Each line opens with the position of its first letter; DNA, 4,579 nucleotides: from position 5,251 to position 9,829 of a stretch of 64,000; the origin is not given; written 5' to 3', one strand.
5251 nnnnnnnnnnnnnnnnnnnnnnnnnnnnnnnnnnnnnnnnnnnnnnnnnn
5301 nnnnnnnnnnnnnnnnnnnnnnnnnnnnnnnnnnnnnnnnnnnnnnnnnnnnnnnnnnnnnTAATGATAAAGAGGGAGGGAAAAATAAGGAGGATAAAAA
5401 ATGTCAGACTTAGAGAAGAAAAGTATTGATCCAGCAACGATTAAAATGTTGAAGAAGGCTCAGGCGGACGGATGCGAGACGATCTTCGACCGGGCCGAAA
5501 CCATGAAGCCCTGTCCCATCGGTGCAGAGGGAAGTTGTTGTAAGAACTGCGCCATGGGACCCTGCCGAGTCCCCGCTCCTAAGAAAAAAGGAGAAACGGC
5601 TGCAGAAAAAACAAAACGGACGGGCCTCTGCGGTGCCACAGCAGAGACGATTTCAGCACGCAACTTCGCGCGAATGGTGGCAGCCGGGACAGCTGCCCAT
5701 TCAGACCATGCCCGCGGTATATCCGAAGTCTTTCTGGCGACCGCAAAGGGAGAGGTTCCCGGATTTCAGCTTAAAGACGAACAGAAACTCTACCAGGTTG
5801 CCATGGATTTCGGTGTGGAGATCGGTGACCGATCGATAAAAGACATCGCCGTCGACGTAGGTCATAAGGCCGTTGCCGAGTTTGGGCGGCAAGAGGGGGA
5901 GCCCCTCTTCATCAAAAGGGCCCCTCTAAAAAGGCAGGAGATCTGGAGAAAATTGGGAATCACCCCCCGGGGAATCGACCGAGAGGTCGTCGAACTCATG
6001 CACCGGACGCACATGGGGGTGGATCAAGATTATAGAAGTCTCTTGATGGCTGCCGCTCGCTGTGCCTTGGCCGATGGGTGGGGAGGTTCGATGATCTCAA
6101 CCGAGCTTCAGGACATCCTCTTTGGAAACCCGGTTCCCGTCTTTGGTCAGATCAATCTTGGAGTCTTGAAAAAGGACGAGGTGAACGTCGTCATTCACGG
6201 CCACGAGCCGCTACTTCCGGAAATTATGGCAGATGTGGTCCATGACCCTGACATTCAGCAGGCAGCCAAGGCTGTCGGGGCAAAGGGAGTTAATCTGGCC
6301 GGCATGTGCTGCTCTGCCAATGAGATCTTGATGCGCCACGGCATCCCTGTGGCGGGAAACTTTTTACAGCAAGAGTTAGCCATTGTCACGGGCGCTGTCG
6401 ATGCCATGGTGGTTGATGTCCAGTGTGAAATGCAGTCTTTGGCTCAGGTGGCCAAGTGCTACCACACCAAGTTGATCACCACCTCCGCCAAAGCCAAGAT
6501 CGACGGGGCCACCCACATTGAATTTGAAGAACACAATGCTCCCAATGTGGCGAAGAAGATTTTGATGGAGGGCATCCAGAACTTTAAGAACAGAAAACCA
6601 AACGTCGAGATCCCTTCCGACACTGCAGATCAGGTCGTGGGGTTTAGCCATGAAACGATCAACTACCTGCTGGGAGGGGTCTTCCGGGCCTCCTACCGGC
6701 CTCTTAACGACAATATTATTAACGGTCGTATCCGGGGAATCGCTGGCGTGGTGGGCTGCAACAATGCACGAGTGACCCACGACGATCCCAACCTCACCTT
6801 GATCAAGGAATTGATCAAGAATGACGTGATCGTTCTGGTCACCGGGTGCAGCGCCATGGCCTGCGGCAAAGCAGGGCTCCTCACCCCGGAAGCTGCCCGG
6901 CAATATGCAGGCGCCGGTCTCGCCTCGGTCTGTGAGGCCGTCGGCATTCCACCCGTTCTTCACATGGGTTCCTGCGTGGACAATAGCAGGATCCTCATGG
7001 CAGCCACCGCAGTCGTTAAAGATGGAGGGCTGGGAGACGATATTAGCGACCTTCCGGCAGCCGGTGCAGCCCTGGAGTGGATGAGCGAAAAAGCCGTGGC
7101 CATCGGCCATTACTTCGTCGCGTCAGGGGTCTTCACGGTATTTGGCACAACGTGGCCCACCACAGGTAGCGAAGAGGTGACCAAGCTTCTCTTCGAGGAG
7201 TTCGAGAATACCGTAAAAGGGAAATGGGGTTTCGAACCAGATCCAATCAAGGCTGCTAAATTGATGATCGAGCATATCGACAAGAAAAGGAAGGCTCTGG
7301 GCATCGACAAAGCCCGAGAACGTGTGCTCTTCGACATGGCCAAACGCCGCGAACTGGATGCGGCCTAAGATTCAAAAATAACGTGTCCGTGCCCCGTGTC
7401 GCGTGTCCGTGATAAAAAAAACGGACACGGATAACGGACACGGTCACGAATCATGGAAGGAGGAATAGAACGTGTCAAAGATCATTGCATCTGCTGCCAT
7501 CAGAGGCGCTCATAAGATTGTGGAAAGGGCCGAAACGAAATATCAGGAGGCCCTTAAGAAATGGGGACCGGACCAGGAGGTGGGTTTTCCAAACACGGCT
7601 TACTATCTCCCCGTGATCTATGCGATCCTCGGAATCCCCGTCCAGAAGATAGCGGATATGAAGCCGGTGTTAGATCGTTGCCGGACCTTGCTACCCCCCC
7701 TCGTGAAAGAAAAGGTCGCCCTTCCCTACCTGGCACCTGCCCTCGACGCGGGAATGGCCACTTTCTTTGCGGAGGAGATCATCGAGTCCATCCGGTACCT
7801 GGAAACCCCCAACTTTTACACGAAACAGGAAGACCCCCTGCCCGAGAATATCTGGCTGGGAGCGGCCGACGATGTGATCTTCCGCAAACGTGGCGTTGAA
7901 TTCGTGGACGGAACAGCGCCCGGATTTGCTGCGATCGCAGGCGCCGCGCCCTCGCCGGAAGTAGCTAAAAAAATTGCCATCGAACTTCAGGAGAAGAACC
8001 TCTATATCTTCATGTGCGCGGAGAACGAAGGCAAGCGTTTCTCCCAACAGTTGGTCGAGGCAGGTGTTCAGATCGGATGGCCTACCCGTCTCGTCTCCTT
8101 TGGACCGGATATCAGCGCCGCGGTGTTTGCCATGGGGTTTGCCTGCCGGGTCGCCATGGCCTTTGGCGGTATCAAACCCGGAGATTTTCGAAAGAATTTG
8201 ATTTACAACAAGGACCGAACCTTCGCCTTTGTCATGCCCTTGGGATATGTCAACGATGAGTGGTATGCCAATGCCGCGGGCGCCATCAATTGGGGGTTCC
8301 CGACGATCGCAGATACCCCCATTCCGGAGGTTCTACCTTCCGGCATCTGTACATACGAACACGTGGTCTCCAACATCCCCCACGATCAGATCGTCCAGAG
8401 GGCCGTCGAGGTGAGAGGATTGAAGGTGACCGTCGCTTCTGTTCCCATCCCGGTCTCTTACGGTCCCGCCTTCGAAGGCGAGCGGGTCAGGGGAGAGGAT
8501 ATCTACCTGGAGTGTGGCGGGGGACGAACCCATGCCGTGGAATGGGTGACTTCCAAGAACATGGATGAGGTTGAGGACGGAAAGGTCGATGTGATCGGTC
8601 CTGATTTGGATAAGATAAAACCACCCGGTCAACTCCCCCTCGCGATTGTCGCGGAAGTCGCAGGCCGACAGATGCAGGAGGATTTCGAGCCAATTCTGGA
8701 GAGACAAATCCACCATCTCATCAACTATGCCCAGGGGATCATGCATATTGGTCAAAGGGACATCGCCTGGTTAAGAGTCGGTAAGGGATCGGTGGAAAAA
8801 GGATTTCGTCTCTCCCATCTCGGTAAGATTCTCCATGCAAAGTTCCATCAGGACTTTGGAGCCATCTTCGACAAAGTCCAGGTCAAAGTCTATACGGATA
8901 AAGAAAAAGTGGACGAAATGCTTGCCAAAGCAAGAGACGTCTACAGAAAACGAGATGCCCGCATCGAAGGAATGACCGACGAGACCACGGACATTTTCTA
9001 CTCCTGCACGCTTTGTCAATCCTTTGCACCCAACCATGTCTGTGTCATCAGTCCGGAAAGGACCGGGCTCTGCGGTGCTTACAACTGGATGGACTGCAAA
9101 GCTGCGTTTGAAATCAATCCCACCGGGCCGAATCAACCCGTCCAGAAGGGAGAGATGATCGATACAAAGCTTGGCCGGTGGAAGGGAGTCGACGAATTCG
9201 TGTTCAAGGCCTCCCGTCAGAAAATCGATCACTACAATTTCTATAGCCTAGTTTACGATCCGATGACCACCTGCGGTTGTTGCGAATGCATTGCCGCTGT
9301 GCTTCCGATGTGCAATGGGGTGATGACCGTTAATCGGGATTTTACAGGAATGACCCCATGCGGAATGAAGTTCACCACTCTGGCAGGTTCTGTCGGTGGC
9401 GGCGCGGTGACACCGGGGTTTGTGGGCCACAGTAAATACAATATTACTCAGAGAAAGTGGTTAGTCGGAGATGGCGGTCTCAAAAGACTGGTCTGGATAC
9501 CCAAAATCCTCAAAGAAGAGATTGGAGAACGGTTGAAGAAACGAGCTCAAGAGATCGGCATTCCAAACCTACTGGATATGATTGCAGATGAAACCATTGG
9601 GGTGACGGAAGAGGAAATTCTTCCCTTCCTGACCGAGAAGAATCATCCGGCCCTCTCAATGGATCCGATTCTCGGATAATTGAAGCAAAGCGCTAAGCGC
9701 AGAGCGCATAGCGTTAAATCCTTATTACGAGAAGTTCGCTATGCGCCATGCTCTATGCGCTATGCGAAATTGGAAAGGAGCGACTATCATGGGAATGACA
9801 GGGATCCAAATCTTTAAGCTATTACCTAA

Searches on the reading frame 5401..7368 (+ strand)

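Call 43: search_protein_families(library=pfam, proteins=[window:5401-7368:+], max_evalue=0.0001)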
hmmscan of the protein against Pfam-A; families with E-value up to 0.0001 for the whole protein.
window:5401-7368:+ (655 aa): 1 family
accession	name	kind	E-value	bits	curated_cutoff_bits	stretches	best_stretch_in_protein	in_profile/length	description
PF03063.25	Prismane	-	1.3e-172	575.5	27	1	46-615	2-512/513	Prismane/CO dehydrogenase family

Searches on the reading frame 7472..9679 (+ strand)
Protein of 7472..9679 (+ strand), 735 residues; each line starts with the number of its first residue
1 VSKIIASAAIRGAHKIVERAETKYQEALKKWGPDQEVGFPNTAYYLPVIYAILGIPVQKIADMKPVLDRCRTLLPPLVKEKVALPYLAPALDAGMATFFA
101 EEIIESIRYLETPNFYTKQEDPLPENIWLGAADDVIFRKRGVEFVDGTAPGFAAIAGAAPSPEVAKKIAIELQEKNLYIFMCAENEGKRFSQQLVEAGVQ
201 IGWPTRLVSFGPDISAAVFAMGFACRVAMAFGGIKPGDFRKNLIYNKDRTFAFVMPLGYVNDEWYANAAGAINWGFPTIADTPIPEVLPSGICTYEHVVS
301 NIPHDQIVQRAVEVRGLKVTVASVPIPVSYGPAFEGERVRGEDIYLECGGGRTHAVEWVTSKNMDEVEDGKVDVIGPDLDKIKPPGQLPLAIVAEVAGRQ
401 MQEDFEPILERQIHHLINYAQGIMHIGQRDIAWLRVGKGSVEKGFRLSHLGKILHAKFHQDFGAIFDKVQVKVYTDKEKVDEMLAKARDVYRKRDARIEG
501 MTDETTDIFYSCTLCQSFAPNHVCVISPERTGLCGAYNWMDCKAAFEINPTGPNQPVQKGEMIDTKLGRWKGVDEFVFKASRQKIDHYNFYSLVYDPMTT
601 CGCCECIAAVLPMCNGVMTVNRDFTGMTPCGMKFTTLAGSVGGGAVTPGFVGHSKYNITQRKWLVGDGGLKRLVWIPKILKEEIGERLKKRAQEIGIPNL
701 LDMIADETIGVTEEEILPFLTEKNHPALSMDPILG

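Call 43: search_protein_families(library=pfam, proteins=[window:7472-9679:+], max_evalue=0.0001)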
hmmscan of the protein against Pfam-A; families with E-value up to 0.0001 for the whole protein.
window:7472-9679:+ (735 aa): 3 families
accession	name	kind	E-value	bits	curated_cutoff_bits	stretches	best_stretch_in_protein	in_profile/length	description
PF19436.4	ACS_CODH_B_C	-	1.6e-121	404.9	25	1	491-734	1-245/245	ACS/CODH beta subunit C-terminal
PF03598.20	CdhC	-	2.8e-69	232.4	24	1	326-480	1-155/155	CO dehydrogenase/acetyl-CoA synthase complex beta subunit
PF18537.6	CODH_A_N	-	6.1e-30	103.5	32.2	1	21-110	1-83/83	Carbon monoxide dehydrogenase subunit alpha N-terminal domain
